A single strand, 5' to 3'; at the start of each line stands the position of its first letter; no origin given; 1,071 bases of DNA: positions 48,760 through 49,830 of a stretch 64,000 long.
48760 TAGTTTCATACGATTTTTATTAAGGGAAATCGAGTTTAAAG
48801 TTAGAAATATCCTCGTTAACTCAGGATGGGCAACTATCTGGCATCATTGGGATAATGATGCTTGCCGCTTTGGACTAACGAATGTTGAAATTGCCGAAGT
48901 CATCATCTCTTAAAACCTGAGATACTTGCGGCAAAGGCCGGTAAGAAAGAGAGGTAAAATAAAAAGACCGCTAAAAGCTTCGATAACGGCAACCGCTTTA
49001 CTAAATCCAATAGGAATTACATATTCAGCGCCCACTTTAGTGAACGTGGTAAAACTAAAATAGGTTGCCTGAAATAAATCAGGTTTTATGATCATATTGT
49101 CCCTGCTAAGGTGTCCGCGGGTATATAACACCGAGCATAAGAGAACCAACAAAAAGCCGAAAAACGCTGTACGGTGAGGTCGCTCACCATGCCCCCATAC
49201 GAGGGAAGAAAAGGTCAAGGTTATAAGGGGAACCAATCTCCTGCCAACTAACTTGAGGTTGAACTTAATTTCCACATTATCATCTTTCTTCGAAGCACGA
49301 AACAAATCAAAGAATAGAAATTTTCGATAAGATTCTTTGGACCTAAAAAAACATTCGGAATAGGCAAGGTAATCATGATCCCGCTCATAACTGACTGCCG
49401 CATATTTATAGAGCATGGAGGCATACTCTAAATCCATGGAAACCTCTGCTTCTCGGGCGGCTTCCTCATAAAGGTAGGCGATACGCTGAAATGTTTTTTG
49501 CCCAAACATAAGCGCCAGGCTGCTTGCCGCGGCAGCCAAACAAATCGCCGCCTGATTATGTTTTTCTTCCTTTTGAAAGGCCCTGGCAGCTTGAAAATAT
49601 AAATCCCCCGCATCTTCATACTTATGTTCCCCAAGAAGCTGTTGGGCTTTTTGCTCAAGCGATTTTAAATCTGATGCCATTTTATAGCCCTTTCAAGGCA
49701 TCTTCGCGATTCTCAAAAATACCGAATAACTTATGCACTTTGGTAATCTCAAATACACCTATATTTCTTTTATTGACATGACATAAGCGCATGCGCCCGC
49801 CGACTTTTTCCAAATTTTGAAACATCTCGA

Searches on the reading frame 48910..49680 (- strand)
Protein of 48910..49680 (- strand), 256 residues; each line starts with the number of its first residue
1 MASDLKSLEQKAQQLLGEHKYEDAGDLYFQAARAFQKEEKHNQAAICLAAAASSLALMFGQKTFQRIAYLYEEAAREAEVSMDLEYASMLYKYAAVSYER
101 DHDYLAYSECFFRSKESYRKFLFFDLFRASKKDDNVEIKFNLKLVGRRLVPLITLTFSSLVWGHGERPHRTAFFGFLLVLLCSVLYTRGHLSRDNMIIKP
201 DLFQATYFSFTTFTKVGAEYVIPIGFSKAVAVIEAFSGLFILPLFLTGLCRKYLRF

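Call 11: search_protein_families(library=pfam, proteins=[window:48910-49680:-], max_evalue=0.001)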
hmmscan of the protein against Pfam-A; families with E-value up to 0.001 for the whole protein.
window:48910-49680:- (256 aa): 2 families
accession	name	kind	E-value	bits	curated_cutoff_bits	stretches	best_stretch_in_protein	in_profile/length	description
PF07885.22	Ion_trans_2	-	5.4e-07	29.8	22.5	1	178-249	6-73/79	Ion channel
PF14938.12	SNAP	-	0.00084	19.3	25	1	14-53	22-63/282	Soluble NSF attachment protein, SNAP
